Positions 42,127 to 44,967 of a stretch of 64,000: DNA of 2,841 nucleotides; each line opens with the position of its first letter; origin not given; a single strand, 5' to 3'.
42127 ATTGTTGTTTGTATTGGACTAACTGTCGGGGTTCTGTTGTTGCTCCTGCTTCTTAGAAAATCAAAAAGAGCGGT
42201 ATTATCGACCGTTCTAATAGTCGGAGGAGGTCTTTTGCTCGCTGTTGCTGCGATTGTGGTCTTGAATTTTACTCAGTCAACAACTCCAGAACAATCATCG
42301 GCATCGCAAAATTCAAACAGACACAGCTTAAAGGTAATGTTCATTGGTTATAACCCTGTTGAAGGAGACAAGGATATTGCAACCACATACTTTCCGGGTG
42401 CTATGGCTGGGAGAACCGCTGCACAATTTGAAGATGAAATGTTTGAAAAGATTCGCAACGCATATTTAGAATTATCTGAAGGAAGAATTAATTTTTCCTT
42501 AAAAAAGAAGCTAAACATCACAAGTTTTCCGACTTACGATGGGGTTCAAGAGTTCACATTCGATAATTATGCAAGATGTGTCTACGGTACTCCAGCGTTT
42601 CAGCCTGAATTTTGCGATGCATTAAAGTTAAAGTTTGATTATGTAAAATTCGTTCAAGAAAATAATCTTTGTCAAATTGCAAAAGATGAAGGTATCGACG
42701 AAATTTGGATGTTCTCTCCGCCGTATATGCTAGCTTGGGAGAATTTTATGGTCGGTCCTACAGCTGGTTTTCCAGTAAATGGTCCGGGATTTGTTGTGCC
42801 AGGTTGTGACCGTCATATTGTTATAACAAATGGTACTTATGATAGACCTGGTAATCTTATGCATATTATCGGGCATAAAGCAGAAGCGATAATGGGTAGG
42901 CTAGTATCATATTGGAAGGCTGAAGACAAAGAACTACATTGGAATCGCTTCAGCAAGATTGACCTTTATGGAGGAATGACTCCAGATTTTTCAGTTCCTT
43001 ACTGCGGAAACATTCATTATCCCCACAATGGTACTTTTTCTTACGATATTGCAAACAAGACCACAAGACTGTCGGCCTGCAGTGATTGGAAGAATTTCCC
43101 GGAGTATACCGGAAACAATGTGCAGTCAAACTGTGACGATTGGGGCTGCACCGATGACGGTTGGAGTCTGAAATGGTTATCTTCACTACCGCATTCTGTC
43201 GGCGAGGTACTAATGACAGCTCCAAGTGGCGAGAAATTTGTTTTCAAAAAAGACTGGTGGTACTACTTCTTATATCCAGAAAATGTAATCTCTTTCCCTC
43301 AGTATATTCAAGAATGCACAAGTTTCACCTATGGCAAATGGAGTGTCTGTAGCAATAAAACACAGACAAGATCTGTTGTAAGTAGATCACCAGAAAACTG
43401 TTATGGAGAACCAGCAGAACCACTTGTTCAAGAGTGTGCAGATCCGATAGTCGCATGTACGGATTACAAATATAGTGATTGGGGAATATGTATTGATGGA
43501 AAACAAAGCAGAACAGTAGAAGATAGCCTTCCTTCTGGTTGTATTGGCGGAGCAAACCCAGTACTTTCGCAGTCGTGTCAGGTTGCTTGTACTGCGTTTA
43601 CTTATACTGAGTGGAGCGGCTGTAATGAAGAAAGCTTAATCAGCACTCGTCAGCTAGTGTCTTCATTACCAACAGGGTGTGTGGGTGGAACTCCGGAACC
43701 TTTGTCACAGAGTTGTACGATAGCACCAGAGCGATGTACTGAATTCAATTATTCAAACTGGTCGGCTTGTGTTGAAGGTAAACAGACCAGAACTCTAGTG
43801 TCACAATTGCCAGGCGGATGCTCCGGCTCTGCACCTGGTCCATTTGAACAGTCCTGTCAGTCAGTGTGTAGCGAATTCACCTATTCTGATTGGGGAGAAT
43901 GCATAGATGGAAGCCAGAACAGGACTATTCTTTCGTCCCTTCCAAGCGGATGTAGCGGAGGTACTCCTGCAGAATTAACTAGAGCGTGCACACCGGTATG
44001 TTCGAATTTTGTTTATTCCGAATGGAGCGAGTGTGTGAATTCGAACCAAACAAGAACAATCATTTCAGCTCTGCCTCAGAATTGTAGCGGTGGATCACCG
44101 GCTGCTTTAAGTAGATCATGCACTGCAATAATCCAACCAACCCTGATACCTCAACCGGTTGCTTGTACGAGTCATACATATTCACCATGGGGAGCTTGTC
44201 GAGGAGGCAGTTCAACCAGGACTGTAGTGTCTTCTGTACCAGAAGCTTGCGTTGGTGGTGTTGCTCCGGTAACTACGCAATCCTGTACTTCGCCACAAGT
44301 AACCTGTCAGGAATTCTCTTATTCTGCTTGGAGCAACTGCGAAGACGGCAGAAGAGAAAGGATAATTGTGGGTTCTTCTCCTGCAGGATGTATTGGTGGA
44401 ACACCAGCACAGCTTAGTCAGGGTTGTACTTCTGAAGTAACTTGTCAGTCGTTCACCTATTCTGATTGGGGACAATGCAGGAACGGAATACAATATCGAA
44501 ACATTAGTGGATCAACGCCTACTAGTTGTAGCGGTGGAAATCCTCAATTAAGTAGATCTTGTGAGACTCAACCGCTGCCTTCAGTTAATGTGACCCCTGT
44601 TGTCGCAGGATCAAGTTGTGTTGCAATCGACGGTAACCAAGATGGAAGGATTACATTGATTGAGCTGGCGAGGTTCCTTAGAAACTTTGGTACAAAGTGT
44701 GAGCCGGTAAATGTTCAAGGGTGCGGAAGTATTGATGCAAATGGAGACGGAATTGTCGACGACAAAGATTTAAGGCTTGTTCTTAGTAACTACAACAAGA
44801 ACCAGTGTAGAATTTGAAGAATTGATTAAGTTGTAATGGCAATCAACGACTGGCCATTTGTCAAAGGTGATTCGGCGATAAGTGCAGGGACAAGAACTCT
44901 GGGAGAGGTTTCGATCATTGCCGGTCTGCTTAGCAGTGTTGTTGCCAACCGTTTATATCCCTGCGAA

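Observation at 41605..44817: Cohesin-like + nine thrombospondin-type-1-like repeats + dockerin in a single membrane-spanning protein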

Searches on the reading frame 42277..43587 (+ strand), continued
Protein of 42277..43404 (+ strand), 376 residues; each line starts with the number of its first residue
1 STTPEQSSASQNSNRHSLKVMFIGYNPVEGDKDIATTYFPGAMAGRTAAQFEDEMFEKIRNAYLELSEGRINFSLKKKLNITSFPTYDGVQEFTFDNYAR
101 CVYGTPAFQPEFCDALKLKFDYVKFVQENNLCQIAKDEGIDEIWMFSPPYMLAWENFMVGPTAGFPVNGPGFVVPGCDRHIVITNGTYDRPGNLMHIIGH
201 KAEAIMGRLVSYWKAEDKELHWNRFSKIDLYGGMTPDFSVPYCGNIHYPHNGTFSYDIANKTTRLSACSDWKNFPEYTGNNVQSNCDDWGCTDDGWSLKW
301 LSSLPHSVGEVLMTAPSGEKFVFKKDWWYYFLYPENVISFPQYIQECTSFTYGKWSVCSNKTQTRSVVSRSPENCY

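Call 105: fold_search(model_id=the predicted structure, library=viral)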
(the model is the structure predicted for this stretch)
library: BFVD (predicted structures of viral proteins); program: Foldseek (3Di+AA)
matches with E <= 10: 335; with E <= 0.001: 1
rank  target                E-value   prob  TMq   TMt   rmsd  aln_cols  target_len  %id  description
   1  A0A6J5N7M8            7.2e-05  1.00  0.10  0.14  11.4       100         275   28  Thrombospondin type-1 (TSP1) repeat (Fragment) [uncultured Caudovirales phage]
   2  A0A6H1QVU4            1.1e-03  0.87  0.08  0.10  22.7       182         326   17  Uncharacterized protein [Ostreococcus mediterraneus virus 2]
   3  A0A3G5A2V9            7.7e-03  0.38  0.23  0.18  21.7       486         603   10  Uncharacterized protein [Gaeavirus sp.]
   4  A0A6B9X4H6            3.9e-02  0.08  0.14  0.08  26.5       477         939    9  BIG2 domain-containing protein [Escherichia phage alia]
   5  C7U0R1                5.6e-02  0.18  0.10  0.08  17.5       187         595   16  (no name in the UniProt tables at hand)
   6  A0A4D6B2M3            8.5e-02  0.21  0.07  0.08  16.5       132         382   11  (no name in the UniProt tables at hand)
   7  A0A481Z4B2            1.0e-01  0.14  0.11  0.15  12.0       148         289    9  Uncharacterized protein [Pithovirus LCPAC104]
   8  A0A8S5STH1            1.2e-01  0.25  0.07  0.08  12.5       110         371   14  WD-40 repeat protein (Fragment) [Siphoviridae sp. ctZUr4]
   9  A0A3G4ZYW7            1.3e-01  0.06  0.05  0.05  20.1       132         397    9  Uncharacterized protein [Faunusvirus sp.]
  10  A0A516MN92            1.5e-01  0.44  0.21  0.22   7.7       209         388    8  (no name in the UniProt tables at hand)
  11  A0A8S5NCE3            1.5e-01  0.10  0.07  0.10  14.3       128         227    9  Uncharacterized protein [Siphoviridae sp. ctdLA8]
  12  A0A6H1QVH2            1.6e-01  0.18  0.08  0.06  15.5       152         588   18  Thrombospondin type 1 domain protein [Ostreococcus mediterraneus virus 2]
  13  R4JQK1                1.7e-01  0.25  0.09  0.28  13.7       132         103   11  (no name in the UniProt tables at hand)
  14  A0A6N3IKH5            1.7e-01  0.14  0.18  0.08   9.7       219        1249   12  (no name in the UniProt tables at hand)
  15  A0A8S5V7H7            2.8e-01  0.18  0.17  0.35   9.9       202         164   11  Uncharacterized protein [CrAss-like virus sp. ctUXy6]
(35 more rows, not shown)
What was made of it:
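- On Thrombospondin type-1 repeat (Pfam PF00090): The top hit in the viral structure library is a protein named 'TSP1 repeat' (E 7.2e-5, 100 columns, 28% identity; call 105).
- Closest known: Thrombospondin type-1 repeat. Same: A phage protein named 'TSP1 repeat' is the top viral fold hit (call 105).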

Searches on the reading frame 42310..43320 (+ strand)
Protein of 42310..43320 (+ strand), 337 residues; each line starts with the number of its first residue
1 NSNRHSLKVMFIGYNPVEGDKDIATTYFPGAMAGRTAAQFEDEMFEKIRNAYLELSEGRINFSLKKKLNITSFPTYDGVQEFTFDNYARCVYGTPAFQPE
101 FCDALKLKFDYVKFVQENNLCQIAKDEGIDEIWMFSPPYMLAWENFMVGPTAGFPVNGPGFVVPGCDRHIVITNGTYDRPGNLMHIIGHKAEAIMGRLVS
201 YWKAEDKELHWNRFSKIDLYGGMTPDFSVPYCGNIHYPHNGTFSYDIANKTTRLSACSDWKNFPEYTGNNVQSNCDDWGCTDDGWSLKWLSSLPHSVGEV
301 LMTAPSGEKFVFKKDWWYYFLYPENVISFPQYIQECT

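Call 103: search_solved_structures(query=A10, max_evalue=10, show_alignments=3)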
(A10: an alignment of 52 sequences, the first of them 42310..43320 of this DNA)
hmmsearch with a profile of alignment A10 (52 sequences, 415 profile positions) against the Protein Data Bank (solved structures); distinct sequences matched with E-value up to 10: 9.
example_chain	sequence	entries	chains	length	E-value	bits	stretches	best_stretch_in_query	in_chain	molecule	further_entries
2yxc_A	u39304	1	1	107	0.12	14.6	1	304-325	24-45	Cytochrome c3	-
2yyw_A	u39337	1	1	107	0.16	14.1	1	304-325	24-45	Cytochrome c3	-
1wr5_A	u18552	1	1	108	0.17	14.1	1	304-325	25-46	Cytochrome c3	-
1it1_A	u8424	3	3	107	0.2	13.9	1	304-325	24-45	cytochrome c3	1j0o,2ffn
2z47_A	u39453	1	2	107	0.2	13.8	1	304-325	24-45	Cytochrome c3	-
2yyx_A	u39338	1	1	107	0.21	13.8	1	304-325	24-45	Cytochrome c3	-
2ewu_A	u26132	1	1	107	0.21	13.8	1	304-325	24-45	Cytochrome c3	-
2ewi_A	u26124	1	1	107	0.22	13.8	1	304-325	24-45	Cytochrome c3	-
9s1t_A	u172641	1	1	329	2.4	10.3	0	19-126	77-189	De novo designed helical barrel - 6H5L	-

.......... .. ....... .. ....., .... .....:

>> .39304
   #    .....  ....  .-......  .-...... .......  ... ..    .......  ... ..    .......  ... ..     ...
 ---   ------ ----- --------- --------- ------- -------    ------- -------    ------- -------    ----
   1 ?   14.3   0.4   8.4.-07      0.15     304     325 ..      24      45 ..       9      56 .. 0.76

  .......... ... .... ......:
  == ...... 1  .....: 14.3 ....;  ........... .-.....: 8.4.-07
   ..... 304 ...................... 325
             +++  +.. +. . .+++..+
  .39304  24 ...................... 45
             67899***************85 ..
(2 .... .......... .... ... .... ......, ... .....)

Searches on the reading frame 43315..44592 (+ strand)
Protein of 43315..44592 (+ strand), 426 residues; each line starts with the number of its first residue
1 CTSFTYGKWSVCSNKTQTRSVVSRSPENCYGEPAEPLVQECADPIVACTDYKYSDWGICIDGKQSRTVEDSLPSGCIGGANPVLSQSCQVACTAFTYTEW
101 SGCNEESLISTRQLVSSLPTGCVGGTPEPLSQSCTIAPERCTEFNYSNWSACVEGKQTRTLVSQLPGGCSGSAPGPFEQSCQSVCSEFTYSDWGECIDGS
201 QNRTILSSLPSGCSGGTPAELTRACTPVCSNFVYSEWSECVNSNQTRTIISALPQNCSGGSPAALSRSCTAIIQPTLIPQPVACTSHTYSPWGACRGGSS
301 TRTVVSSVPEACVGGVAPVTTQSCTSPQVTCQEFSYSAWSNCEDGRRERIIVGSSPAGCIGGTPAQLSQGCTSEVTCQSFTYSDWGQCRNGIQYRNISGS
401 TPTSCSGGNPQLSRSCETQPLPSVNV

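Call 14: search_protein_families(library=pfam, proteins=[window:43315-44592:+], max_evalue=10)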
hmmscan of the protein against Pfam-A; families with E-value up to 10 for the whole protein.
window:43315-44592:+ (426 aa): 3 families
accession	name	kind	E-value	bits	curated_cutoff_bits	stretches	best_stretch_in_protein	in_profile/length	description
PF23089.2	ELAPOR1_C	-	0.0088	16.1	27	2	293-317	7-31/37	ELAPOR1-like, C-terminal domain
PF03228.19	Adeno_VII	-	0.24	12.3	21.2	1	280-317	32-69/142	Adenoviral core protein VII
PF13961.12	DUF4219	-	1.1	9.5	27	1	145-154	5-14/27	Domain of unknown function (DUF4219)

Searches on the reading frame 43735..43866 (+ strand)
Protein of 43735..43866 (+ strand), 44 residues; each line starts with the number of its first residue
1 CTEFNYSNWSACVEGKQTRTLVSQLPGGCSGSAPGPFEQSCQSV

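Call 14: search_protein_families(library=pfam, proteins=[window:43735-43866:+], max_evalue=10)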
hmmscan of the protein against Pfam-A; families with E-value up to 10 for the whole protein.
seq(44 aa): 2 families
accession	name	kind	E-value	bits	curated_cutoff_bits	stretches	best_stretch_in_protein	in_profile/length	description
PF13961.12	DUF4219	-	0.038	14.2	27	1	5-14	5-14/27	Domain of unknown function (DUF4219)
PF23089.2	ELAPOR1_C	-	0.043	13.9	27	1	10-34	7-31/37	ELAPOR1-like, C-terminal domain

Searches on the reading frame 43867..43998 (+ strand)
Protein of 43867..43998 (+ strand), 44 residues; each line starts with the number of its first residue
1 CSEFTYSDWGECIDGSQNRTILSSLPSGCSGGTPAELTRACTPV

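Call 14: search_protein_families(library=pfam, proteins=[window:43867-43998:+], max_evalue=10)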
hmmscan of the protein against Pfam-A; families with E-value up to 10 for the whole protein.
seq(44 aa): 0 families

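Call 15: search_solved_structures(query=A2, max_evalue=10, show_alignments=4)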
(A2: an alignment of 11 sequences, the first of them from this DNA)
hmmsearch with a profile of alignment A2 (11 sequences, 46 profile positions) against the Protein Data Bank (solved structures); distinct sequences matched with E-value up to 10: 0.

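Call 46: search_solved_structures(query=A6, max_evalue=10, show_alignments=5)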
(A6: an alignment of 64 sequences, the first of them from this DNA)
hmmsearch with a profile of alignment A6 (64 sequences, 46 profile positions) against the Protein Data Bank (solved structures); distinct sequences matched with E-value up to 10: 2.
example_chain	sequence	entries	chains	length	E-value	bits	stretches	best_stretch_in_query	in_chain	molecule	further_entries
1mkc_A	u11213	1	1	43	0.095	16.3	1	1-41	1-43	PROTEIN (MIDKINE)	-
2lut_A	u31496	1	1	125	0.3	14.7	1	1-44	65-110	Midkine-related growth factor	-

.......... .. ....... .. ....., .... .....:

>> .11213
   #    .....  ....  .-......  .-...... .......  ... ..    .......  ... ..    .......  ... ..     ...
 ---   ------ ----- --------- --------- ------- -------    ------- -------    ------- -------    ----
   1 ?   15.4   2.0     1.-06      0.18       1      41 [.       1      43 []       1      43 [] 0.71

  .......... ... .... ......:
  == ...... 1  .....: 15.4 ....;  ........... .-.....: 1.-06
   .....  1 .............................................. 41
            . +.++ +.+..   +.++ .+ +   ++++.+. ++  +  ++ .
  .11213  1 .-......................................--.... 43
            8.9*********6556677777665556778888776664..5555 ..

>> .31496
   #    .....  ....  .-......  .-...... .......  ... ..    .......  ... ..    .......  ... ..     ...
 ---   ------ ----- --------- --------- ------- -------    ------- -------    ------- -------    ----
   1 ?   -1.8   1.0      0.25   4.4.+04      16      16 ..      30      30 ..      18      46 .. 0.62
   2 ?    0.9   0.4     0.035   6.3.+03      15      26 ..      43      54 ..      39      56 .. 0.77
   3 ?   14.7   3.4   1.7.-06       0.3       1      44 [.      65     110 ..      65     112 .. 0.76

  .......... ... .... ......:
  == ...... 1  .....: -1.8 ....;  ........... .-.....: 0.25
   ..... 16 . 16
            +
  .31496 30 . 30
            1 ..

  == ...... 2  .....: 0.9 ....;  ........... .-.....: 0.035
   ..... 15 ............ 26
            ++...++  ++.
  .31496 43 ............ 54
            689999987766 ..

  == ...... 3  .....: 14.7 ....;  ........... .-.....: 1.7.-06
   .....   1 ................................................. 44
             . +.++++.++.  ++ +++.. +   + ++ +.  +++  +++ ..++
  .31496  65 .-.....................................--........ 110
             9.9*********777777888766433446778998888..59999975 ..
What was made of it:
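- On Midkine/pleiotrophin C-terminal domain (Pfam PF01091): The only PDB sequence hits of the repeat profile are midkines 1mkc_A (E 0.095) and 2lut_A (E 0.3), with all four Cys aligned (call 46).
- Closest known: Thrombospondin type-1 repeat. Same: Four Cys align with the four Cys of the midkine C-domain (call 46).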

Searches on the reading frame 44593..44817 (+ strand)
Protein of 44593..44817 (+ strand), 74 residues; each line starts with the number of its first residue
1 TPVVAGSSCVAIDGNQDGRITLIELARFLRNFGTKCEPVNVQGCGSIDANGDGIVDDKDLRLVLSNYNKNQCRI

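Call 14: search_protein_families(library=pfam, proteins=[window:44593-44817:+], max_evalue=10)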
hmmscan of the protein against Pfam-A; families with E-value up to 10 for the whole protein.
window:44593-44817:+ (74 aa): 5 families
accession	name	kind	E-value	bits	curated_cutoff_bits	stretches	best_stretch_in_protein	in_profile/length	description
PF13202.12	EF-hand_5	-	1.1e-07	31.5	25.9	2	11-29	7-25/25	EF hand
PF13405.12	EF-hand_6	-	5.6e-07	29.2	25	2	12-33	9-30/30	EF-hand domain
PF00036.39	EF-hand_1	-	6.7e-06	25.7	25.4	2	12-31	9-28/29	EF hand domain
PF13499.12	EF-hand_7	-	0.00042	21.1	30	1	12-36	11-32/67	EF-hand domain pair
PF00404.24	Dockerin_1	-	0.00052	20.6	22.9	2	13-63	3-52/57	Dockerin type I domain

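Call 84: search_solved_structures(query=A9, max_evalue=1, show_alignments=2)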
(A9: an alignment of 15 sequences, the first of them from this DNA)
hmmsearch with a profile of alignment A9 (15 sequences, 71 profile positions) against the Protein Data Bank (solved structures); distinct sequences matched with E-value up to 1: 330 (the best 60 are shown).
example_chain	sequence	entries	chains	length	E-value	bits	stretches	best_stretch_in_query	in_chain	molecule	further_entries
1jfj_A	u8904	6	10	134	2.8e-08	37.2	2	7-60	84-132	CALCIUM-BINDING PROTEIN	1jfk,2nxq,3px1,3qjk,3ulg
2m7n_A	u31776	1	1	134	2.9e-08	37.1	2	7-60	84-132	Calcium-binding protein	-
2jnx_A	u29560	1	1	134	5.6e-08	36.2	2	7-60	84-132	Calcium binding protein 2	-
2y3n_B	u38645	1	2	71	9.6e-06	29.1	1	8-67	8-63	CELLULOSOMAL FAMILY-48 PROCESSIVE GLYCOSIDE HYDROLASE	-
2sas_A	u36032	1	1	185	1.2e-05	28.8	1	7-38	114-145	SARCOPLASMIC CALCIUM-BINDING PROTEIN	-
8aht_A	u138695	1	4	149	4.4e-05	27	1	7-63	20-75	Calmodulin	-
6xxx_AAA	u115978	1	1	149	6.6e-05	26.4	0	7-63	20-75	Calmodulin-1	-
6hcs_A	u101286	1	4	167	9.3e-05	25.9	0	7-63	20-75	Calmodulin-1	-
2k0j_A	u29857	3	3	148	0.00012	25.5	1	7-63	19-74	calmodulin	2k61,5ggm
4zcu_A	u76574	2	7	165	0.00013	25.5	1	8-58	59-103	Calcium-binding mitochondrial carrier protein SCaMC-1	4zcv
4n5x_A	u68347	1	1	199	0.00021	24.8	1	8-58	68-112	Calcium-binding mitochondrial carrier protein SCaMC-1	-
4fl4_A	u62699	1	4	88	0.00029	24.3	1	8-62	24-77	Glycoside hydrolase family 9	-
2i18_A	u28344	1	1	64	0.00035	24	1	7-60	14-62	Calcium-binding protein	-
6van_A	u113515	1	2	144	0.00037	24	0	7-55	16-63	Caltubin, EF-hand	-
1xfu_O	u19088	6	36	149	0.0004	23.9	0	7-63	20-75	Calmodulin 2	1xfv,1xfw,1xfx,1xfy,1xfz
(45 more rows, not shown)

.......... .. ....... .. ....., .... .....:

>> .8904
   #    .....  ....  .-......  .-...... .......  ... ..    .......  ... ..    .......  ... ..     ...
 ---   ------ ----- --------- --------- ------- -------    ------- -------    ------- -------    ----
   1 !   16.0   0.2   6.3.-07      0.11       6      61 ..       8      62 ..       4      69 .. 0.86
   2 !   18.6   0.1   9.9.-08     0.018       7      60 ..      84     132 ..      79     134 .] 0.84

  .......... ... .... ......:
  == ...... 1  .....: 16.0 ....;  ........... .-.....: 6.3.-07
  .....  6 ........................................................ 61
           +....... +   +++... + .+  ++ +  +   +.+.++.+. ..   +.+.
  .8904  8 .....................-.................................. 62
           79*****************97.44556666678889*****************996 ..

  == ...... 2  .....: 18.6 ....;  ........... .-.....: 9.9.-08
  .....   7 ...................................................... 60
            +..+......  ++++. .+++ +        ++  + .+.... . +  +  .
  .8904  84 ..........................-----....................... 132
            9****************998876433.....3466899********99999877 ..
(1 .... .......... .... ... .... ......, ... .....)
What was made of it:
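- On Dockerin (Pfam PF00404): The family profile hits EF-hands and dockerins alike (call 84).
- The family profile hits dockerins 2y3n_B (9.6e-6) and 4fl4_A (call 84). Dockerin_1 is below threshold, and EF-hand proteins score as well as or better than dockerins (calls 14, 84). The family profile of the C-terminal module scores best on EF-hand proteins (2.8e-8) (call 84).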
